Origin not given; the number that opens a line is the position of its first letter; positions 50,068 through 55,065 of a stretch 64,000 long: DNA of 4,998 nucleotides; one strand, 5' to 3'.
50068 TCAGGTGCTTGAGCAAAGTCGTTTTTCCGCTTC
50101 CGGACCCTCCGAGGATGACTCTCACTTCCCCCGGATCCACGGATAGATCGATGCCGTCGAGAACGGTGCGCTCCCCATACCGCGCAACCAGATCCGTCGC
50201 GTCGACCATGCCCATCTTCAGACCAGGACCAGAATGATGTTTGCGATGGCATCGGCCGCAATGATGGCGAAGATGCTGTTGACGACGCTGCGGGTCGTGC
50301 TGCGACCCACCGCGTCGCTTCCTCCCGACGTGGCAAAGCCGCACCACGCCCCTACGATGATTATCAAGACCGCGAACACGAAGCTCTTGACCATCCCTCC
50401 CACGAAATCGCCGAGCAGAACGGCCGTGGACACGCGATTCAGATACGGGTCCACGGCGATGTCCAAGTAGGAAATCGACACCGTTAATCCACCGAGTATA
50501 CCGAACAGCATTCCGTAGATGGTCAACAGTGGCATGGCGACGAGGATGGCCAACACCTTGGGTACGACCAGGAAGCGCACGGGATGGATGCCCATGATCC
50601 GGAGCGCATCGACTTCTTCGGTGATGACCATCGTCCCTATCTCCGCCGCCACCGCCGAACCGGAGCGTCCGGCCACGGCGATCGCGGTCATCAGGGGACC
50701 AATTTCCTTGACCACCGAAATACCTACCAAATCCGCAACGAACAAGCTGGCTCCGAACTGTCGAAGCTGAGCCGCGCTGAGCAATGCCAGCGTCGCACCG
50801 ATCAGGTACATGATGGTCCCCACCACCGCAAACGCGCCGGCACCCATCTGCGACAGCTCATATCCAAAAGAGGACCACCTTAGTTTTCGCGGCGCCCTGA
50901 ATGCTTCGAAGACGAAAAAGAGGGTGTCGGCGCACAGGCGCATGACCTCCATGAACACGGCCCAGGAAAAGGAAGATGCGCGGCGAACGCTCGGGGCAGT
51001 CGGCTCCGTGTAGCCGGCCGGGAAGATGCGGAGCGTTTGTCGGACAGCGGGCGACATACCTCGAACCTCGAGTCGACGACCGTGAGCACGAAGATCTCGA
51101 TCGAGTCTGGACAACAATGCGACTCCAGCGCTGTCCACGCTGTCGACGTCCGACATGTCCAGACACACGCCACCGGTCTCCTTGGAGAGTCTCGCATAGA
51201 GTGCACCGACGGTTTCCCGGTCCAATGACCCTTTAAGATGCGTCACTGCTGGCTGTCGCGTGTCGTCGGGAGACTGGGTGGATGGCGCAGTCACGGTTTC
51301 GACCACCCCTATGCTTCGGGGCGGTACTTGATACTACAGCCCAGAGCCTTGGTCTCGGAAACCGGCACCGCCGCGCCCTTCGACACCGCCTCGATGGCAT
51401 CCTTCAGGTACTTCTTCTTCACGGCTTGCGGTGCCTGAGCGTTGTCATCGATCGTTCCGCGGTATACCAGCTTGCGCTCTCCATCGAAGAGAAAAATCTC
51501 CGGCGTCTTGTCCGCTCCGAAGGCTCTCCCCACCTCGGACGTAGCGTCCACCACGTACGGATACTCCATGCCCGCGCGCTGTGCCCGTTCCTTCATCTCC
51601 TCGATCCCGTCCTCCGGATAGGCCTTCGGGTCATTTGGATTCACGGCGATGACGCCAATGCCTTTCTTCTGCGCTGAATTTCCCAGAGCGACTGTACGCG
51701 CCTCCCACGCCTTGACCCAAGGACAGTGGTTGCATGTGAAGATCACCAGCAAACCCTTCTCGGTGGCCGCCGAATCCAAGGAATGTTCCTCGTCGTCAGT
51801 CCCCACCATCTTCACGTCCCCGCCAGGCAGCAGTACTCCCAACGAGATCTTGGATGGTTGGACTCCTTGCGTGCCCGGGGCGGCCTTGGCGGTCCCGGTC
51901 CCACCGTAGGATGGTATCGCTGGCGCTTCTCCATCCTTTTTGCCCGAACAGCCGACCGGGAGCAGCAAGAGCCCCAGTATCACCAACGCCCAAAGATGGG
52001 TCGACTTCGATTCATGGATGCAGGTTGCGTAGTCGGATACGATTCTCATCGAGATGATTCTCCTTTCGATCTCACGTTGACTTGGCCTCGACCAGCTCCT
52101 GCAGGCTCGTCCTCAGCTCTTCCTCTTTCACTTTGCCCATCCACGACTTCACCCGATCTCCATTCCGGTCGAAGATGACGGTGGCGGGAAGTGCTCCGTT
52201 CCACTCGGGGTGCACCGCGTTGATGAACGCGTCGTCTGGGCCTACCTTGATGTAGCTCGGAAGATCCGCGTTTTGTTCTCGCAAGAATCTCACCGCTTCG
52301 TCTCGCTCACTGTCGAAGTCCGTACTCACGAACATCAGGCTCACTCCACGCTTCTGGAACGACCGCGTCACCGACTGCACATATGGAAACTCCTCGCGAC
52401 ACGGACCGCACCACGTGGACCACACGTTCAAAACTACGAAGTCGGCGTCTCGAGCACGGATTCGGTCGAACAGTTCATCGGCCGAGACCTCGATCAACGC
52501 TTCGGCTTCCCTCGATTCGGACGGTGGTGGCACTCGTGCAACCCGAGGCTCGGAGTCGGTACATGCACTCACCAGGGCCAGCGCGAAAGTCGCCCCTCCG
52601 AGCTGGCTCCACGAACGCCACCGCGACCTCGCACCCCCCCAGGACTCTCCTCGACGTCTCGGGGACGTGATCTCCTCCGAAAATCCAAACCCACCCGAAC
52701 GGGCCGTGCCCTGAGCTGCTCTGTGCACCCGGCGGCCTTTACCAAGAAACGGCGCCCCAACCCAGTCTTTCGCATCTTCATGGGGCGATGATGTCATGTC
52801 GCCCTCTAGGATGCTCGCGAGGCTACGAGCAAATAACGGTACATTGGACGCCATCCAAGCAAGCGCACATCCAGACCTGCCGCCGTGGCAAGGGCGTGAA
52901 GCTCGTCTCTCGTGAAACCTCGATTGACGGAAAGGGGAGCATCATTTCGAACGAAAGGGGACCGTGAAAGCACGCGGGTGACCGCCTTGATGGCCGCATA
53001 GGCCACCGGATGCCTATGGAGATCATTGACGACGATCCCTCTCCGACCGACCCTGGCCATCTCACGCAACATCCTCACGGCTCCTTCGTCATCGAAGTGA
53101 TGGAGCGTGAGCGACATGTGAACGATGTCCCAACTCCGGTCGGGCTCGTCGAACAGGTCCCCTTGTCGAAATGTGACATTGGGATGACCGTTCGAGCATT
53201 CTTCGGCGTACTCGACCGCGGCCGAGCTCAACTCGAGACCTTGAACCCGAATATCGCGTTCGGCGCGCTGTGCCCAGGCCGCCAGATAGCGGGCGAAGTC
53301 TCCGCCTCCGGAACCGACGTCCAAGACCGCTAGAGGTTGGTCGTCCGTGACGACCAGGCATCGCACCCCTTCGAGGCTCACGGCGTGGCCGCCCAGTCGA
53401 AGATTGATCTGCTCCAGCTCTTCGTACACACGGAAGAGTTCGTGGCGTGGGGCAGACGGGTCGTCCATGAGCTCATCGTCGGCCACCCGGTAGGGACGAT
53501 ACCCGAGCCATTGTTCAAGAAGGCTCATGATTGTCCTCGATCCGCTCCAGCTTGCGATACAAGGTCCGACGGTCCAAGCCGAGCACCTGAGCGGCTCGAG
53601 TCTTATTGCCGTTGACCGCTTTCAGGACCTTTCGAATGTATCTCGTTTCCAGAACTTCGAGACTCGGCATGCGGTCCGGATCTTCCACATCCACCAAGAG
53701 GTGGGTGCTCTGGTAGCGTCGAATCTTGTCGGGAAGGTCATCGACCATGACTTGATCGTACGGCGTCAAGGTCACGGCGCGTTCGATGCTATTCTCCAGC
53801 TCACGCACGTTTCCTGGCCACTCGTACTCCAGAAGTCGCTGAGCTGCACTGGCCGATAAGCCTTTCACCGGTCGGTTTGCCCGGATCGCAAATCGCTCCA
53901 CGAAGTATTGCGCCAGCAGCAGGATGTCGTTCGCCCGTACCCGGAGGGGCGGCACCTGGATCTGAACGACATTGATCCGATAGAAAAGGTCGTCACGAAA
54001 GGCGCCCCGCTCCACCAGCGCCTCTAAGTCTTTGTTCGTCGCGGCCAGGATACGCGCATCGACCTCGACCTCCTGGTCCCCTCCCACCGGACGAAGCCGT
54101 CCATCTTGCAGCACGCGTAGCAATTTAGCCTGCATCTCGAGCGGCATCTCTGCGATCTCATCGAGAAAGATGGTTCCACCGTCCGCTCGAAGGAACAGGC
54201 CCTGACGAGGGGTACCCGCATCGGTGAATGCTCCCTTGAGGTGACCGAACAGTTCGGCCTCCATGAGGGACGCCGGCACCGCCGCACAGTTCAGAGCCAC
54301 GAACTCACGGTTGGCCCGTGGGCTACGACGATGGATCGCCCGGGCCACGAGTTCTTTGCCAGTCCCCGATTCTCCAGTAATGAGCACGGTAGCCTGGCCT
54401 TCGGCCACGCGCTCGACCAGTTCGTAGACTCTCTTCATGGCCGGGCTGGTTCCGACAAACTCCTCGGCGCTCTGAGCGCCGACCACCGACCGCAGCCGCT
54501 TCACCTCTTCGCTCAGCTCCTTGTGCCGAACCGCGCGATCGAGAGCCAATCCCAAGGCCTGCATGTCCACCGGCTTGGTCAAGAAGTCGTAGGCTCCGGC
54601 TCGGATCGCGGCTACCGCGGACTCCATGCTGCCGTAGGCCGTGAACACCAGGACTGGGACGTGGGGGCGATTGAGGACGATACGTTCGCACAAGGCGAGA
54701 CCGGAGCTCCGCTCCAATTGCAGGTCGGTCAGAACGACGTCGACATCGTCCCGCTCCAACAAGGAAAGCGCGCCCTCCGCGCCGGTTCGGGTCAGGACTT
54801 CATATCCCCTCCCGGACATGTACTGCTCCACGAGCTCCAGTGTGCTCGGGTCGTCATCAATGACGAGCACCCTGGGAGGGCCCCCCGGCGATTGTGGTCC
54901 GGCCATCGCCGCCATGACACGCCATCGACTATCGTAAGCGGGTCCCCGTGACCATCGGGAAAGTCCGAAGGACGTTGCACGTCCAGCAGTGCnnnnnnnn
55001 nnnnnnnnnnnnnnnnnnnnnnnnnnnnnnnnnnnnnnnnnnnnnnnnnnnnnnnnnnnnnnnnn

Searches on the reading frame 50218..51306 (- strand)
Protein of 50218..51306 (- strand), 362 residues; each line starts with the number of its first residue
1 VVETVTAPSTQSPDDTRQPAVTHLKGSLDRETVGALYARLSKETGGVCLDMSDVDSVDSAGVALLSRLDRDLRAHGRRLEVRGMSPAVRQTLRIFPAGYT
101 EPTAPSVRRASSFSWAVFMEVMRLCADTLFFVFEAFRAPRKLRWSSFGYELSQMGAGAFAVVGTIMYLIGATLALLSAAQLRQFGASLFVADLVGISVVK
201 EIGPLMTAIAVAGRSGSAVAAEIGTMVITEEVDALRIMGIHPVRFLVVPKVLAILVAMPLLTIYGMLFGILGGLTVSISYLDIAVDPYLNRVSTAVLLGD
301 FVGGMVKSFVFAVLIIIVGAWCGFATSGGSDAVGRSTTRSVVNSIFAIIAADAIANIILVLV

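Call 50: search_protein_families(library=pfam, proteins=[window:50218-51306:-], max_evalue=0.000001)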
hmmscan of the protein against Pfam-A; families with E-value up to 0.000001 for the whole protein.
window:50218-51306:- (362 aa): 3 families
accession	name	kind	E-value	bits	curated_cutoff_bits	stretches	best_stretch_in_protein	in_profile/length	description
PF02405.21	MlaE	-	6.6e-68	228.9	22.5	1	149-357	3-211/212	Permease MlaE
PF13466.11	STAS_2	-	7.9e-18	64.9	29.2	1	23-94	2-76/80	STAS domain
PF01740.26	STAS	-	2.9e-11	43.5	22.6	1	20-107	11-103/106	STAS domain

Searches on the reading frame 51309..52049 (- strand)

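Call 50: search_protein_families(library=pfam, proteins=[window:51309-52049:-], max_evalue=0.000001)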
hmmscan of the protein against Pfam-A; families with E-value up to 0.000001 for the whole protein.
window:51309-52049:- (246 aa): 3 families
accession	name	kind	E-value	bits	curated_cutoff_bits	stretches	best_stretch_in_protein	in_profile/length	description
PF00578.27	AhpC-TSA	-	4e-12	46.6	26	1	78-196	7-123/124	AhpC/TSA family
PF08534.16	Redoxin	-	6e-12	46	26.6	1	79-205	9-139/148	Redoxin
PF13098.12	Thioredoxin_2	-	6.6e-07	30.1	27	1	95-201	3-96/104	Thioredoxin-like domain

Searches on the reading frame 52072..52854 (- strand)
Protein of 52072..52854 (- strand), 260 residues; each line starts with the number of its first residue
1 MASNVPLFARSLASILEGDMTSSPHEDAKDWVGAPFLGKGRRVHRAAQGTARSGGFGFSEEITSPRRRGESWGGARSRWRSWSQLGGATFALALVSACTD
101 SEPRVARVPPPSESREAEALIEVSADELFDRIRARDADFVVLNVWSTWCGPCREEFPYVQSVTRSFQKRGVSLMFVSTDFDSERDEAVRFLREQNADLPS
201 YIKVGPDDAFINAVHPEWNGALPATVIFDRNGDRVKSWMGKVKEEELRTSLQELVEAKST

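Call 50: search_protein_families(library=pfam, proteins=[window:52072-52854:-], max_evalue=0.000001)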
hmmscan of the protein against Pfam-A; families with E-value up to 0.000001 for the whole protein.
window:52072-52854:- (260 aa): 3 families
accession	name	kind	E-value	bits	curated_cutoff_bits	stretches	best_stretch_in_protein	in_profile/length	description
PF00578.27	AhpC-TSA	-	1.3e-10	41.7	26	1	138-232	26-119/124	AhpC/TSA family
PF08534.16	Redoxin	-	6.8e-10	39.3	26.6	1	140-237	31-131/148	Redoxin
PF00085.26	Thioredoxin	-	8.9e-08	32.5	23.5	0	125-189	6-67/103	Thioredoxin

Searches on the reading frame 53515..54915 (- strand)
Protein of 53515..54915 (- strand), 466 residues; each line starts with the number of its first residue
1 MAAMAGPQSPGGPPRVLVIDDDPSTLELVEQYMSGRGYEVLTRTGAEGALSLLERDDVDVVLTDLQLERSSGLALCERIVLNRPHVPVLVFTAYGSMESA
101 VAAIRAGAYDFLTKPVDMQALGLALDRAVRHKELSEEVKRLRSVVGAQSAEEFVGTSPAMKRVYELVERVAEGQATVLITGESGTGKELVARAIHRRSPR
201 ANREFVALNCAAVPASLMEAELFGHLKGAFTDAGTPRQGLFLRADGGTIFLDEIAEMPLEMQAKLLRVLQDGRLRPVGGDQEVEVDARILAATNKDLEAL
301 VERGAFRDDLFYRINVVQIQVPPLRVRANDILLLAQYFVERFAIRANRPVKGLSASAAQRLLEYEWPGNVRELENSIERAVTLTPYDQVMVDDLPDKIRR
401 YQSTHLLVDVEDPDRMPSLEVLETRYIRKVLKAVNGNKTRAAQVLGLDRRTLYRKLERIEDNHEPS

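Call 50: search_protein_families(library=pfam, proteins=[window:53515-54915:-], max_evalue=0.000001)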
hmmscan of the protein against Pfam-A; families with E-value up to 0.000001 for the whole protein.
window:53515-54915:- (466 aa): 7 families
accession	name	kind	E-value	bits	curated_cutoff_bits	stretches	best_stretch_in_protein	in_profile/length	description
PF00158.32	Sigma54_activat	-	2.5e-70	236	20.2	1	154-320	2-168/168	Sigma-54 interaction domain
PF00072.30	Response_reg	-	2.5e-26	92.4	30.2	1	16-122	1-107/111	Response regulator receiver domain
PF25601.1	AAA_lid_14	-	1.2e-24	86.4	27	1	325-404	1-80/87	AAA+ ATPase lid domain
PF14532.12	Sigma54_activ_2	-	9.5e-22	78.2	25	1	154-324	1-138/138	Sigma-54 interaction domain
PF02954.25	HTH_8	-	1.9e-13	50.3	22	1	418-458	1-41/42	Bacterial regulatory protein, Fis family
PF07728.20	AAA_5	-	6e-10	39.7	22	1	177-295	2-123/139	AAA domain (dynein-related subfamily)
PF13191.12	AAA_16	-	1.2e-07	32.8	32.6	1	153-269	2-120/167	AAA ATPase domain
